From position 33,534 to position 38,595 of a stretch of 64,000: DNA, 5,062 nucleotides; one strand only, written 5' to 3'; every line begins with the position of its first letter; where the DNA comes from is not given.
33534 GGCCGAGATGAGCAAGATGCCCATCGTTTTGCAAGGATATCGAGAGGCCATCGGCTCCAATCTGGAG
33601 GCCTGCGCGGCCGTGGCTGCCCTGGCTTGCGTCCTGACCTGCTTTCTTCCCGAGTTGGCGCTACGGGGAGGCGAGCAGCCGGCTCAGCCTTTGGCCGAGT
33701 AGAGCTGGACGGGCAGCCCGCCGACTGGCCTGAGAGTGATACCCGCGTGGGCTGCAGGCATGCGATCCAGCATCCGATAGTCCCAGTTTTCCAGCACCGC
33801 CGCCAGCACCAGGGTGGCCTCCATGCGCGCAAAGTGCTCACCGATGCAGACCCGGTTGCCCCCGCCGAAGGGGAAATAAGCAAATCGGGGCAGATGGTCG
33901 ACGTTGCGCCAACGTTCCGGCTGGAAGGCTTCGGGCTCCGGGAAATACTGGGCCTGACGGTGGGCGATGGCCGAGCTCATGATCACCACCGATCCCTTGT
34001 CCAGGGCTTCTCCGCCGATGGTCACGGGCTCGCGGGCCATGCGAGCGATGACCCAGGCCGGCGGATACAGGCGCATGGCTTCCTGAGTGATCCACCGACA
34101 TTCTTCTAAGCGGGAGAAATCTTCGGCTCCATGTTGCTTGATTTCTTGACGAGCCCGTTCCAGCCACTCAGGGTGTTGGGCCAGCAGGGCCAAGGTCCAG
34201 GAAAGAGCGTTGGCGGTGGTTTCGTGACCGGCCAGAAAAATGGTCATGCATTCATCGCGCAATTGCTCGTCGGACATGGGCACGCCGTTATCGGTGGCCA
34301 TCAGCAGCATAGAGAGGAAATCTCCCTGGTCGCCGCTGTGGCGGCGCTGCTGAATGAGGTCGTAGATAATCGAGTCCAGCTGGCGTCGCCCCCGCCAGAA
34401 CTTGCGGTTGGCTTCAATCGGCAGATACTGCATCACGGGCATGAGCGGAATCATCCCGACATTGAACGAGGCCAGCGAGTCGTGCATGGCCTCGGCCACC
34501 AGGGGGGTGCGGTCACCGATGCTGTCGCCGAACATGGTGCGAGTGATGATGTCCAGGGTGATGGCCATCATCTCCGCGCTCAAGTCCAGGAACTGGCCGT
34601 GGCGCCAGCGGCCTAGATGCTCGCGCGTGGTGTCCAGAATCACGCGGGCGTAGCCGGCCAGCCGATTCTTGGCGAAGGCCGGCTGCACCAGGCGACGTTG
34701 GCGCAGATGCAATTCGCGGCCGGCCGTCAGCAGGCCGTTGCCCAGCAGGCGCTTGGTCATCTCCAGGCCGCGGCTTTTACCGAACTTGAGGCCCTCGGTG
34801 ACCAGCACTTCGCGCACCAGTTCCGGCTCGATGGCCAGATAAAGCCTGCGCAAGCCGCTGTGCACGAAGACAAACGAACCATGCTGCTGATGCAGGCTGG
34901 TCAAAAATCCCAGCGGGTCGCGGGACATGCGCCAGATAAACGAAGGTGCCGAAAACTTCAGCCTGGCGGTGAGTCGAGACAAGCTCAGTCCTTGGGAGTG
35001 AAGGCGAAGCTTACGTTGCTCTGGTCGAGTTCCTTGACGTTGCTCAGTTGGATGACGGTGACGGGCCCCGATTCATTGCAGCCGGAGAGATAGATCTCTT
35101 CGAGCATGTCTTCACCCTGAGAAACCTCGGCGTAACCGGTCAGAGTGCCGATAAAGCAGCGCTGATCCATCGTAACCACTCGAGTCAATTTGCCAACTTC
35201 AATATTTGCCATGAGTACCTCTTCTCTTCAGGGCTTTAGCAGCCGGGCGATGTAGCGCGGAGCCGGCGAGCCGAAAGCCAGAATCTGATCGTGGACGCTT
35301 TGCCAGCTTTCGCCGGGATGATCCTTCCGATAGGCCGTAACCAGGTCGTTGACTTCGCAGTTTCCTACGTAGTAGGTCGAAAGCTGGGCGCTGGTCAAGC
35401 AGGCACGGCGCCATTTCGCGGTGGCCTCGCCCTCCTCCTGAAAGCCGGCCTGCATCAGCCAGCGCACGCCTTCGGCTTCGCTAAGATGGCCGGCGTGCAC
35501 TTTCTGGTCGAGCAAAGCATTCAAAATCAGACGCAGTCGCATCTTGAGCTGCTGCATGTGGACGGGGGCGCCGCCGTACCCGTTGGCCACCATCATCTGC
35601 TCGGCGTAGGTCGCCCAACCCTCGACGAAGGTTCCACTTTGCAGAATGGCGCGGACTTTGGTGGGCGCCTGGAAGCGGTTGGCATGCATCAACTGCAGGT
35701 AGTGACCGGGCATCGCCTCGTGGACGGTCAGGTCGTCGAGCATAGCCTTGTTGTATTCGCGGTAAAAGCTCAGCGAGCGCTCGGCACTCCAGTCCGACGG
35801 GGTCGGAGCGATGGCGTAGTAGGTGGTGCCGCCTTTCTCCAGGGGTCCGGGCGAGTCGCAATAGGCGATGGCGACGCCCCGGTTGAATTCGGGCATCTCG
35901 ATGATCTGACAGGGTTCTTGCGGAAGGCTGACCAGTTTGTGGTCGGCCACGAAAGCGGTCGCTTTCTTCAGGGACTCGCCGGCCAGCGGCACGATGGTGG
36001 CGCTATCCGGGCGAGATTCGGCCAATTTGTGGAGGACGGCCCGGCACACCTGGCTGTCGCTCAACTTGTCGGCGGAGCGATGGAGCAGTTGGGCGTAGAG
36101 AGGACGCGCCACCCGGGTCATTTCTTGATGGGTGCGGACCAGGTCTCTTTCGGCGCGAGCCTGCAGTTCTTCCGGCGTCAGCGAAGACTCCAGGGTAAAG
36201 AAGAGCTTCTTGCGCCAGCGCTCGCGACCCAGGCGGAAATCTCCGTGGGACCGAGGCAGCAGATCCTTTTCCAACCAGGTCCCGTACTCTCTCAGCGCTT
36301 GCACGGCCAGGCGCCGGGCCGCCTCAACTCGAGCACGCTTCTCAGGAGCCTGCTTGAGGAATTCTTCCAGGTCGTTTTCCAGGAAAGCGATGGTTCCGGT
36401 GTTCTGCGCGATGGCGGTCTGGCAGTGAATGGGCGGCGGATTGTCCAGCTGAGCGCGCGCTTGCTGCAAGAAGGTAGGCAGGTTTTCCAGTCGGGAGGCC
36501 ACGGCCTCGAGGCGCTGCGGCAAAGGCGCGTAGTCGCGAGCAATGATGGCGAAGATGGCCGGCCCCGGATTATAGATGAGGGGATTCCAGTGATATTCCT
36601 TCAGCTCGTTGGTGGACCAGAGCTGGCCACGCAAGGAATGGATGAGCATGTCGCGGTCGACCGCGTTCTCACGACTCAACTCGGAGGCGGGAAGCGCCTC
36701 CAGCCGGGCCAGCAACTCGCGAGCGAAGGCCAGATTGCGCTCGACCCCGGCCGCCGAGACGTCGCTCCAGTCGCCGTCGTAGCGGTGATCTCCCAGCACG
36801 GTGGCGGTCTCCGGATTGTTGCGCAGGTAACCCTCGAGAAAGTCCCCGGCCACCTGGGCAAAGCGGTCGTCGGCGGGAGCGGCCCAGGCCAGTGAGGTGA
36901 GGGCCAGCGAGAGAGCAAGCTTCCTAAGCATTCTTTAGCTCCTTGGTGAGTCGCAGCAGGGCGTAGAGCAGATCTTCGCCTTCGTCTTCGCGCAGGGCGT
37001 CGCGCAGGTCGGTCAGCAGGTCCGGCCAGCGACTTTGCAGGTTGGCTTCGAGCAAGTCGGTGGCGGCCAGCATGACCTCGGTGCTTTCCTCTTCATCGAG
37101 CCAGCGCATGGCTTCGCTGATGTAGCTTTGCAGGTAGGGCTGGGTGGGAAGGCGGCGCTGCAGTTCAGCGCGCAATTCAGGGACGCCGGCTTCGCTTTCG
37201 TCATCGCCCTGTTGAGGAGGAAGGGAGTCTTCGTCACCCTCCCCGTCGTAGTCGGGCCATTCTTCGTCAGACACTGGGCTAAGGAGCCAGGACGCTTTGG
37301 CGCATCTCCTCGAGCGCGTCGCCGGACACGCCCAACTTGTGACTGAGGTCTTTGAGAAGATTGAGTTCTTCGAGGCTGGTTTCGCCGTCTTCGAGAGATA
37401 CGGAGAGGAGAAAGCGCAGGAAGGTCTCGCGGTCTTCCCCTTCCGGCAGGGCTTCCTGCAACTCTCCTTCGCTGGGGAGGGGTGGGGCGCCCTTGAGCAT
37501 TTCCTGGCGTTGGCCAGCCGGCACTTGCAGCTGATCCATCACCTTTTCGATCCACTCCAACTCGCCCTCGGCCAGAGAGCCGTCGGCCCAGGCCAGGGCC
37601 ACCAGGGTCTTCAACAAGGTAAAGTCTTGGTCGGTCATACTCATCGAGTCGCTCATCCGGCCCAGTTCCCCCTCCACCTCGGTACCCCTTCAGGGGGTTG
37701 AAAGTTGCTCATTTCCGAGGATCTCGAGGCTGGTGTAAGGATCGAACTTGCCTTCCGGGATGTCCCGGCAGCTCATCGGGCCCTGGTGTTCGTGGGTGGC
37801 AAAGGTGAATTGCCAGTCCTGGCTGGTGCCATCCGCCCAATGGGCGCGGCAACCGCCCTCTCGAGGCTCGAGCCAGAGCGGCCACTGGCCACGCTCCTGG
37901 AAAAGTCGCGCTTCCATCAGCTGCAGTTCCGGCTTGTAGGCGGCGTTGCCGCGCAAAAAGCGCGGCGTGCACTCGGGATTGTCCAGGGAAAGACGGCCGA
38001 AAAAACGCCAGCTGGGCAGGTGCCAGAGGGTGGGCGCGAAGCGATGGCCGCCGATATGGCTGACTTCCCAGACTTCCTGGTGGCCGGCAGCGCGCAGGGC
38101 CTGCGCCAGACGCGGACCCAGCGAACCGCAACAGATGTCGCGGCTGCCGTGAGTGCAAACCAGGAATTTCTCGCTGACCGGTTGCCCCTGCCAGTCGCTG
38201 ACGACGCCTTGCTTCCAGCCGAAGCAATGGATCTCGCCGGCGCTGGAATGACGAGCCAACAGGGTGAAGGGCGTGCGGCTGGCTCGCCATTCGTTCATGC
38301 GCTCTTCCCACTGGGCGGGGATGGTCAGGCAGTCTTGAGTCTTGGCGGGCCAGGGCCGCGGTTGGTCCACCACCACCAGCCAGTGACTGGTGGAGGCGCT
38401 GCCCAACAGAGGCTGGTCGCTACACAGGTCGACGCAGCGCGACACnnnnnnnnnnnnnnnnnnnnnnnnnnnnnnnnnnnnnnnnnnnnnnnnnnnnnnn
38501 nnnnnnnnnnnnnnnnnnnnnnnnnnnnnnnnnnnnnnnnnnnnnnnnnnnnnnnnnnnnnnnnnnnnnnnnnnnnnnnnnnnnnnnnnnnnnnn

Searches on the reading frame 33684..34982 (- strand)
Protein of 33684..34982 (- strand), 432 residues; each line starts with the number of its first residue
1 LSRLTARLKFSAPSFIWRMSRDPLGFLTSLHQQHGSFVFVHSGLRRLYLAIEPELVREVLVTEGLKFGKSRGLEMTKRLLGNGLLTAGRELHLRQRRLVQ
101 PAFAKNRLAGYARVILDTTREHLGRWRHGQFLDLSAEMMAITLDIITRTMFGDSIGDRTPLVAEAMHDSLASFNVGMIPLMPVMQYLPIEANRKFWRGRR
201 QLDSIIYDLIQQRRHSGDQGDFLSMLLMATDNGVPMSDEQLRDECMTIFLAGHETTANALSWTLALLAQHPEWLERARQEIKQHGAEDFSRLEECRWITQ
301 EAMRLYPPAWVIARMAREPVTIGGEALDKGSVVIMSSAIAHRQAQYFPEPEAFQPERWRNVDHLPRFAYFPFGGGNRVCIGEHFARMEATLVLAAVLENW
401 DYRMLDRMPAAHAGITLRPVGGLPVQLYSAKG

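Call 74: search_protein_families(library=pfam, proteins=[window:33684-34982:-], max_evalue=0.00001)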
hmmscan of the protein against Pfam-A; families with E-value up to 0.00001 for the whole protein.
window:33684-34982:- (432 aa): 1 family
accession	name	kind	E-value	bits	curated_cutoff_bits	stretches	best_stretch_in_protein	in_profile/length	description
PF00067.27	p450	-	2e-73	248.2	22.8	1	22-404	21-436/462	Cytochrome P450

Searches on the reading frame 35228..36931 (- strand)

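Call 66: search_protein_families(library=pfam, proteins=[window:35228-36931:-], max_evalue=0.001)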
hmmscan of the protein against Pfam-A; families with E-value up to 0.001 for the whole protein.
window:35228-36931:- (567 aa): 2 families
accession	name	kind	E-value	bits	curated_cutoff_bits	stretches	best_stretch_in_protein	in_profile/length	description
PF05960.17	DUF885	-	1.4e-102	345.5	32.4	1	40-563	1-530/532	Bacterial protein of unknown function (DUF885)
PF01213.24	CAP_N-CM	-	0.00053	20.7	19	0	139-163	5-21/43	CAP N-terminal conserved motif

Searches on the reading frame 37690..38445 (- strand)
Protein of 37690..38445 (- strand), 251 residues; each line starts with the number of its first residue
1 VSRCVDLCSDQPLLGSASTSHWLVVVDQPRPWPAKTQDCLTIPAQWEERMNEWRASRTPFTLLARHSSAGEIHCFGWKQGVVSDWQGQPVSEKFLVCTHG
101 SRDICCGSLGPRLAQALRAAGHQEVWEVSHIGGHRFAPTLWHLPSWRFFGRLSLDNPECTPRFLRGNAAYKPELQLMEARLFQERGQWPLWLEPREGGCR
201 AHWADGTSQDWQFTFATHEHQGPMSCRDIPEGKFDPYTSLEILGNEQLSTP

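Call 4: search_protein_families(library=pfam, proteins=[window:37690-38445:-], max_evalue=0.01)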
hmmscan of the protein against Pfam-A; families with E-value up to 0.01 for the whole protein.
window:37690-38445:- (251 aa): 1 family
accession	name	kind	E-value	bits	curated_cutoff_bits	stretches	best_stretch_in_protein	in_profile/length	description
PF06999.17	Suc_Fer-like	-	6.6e-19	69.2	34.9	1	89-155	94-169/191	Sucrase/ferredoxin-like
